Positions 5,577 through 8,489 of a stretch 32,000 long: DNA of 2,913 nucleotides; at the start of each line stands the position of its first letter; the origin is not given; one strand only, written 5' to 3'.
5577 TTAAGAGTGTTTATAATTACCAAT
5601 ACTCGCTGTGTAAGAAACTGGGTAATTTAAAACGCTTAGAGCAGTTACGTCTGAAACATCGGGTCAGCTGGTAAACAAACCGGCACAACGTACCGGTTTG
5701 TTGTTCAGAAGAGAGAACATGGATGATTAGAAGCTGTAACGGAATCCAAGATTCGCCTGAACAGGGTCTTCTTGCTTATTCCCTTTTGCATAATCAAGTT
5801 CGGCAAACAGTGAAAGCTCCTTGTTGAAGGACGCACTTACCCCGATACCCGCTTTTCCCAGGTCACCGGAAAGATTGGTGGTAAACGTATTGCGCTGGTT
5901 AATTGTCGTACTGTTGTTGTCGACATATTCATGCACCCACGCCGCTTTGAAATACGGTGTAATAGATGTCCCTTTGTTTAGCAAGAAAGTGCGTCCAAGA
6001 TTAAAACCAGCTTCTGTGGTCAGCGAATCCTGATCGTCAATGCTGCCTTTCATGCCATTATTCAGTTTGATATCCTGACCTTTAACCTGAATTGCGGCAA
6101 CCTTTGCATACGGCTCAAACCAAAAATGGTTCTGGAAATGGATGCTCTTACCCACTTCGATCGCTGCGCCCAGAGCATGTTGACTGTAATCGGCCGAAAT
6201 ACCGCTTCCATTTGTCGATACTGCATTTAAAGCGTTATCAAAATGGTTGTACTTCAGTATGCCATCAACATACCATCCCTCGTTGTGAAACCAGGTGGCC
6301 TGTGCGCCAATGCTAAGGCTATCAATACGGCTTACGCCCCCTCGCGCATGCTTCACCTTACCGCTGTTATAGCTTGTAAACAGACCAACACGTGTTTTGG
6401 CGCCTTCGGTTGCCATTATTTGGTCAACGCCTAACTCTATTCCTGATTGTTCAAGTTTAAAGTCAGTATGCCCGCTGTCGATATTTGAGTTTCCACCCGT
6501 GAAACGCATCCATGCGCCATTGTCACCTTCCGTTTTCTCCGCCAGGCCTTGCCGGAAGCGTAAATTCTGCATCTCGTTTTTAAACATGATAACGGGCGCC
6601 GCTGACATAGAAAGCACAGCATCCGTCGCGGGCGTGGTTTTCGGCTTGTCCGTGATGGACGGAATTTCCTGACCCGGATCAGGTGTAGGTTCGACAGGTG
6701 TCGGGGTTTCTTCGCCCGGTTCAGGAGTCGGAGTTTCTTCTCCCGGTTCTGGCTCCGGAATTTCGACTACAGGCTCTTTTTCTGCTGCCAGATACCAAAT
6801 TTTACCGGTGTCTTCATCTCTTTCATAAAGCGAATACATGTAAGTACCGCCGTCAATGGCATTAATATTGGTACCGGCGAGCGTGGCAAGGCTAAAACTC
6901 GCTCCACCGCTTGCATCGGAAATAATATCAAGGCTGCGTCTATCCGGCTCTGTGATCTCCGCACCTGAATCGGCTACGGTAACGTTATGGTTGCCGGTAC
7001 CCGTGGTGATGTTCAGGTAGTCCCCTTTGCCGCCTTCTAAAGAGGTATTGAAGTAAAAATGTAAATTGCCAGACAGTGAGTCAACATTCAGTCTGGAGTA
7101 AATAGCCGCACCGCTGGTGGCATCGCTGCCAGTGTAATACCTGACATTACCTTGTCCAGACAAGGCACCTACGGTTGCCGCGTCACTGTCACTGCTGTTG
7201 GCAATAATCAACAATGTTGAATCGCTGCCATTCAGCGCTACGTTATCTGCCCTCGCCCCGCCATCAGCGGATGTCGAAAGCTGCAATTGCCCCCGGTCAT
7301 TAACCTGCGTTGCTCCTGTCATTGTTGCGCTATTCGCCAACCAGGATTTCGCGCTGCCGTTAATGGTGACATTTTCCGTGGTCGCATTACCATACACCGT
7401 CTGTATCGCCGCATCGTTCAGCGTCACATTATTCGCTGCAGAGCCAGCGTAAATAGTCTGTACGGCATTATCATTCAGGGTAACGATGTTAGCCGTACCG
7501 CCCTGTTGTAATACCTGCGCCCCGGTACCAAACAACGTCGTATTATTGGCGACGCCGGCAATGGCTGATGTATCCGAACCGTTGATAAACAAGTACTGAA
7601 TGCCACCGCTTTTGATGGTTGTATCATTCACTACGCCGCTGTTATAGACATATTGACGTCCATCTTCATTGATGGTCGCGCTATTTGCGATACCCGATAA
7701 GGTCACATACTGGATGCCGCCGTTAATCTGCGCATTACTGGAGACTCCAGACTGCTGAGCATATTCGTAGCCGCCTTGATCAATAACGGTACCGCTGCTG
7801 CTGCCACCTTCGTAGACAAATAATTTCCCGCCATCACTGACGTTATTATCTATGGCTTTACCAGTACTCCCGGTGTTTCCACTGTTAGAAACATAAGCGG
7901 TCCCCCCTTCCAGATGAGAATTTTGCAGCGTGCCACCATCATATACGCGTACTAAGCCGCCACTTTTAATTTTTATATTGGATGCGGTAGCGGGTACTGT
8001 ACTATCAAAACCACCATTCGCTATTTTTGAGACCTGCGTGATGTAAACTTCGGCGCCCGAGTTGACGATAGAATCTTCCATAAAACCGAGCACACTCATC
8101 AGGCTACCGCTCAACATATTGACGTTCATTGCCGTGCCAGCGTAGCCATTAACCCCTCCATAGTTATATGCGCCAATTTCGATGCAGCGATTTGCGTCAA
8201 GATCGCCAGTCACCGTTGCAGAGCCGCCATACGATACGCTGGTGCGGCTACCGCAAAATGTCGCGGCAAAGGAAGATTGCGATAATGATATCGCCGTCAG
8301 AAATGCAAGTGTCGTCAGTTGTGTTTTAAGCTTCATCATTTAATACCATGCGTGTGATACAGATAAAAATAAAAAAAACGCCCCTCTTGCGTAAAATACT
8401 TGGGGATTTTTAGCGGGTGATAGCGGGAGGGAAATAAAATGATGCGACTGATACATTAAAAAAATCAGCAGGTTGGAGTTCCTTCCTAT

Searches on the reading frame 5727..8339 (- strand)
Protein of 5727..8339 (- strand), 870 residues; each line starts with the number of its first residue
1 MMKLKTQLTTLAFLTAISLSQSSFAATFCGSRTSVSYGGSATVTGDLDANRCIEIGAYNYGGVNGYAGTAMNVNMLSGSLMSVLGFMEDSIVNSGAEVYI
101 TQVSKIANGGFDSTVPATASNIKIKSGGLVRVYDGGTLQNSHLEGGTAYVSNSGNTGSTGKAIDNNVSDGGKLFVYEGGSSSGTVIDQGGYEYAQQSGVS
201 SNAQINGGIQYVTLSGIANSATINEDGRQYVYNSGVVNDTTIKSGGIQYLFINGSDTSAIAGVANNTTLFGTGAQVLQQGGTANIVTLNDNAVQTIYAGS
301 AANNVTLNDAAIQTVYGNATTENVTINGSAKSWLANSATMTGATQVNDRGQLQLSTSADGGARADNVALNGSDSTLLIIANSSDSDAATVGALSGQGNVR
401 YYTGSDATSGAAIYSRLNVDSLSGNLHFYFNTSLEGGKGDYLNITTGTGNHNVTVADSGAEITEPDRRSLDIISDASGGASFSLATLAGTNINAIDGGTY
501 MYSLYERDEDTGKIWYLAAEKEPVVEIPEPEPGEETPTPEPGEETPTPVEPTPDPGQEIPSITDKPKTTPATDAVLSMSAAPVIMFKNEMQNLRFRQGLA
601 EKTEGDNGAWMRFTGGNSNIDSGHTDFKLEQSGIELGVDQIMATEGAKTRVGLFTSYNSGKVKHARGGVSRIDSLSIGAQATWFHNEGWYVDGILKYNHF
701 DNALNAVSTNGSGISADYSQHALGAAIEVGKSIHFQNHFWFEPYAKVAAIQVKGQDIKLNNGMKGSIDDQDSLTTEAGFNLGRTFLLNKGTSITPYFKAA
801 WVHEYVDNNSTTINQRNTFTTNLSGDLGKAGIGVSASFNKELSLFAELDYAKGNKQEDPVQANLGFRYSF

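Call 3: search_protein_families(library=pfam, proteins=[window:5727-8339:-], max_evalue=1)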
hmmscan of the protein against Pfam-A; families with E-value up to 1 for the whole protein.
window:5727-8339:- (870 aa): 3 families
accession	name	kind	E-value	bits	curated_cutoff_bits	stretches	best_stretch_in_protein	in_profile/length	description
PF03797.25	Autotransporter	-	4.2e-50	171.3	26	1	609-848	1-254/255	Autotransporter beta-domain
PF03212.20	Pertactin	-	4.1e-16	59.5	22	1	396-518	8-120/121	Pertactin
PF16168.11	AIDA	-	1e-06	29.1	27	2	160-208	14-63/63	Adhesin of bacterial autotransporter system, probable stalk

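Call 4: search_protein_families(library=ncbifam, proteins=[window:5727-8339:-], max_evalue=1)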
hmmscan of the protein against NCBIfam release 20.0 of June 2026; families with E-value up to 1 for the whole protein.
window:5727-8339:- (870 aa): 5 families
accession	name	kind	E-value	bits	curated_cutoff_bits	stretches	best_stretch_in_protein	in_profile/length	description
NF040482.1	auto_BafA_Cterm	equivalog_domain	6.7e-194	645.9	700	3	299-870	74-643/643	BafA family autotransporter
TIGR01414.1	autotrans_barl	domain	1.9e-94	317.2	16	1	415-870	6-432/432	autotransporter outer membrane beta-barrel domain-containing protein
TIGR04415.1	O_hepto_targRPT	repeat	1.8e-13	50.2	30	5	218-249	2-33/38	strand-loop-strand repeat protein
NF033176.1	auto_AIDA-I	exception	8.8e-13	46.6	1200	2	21-412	75-438/1287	autotransporter adhesin AIDA-I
NF033177.1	auto_Ag43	equivalog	1.3e-11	43.5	1200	1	160-466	108-392/948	Ag43/Cah family autotransporter adhesin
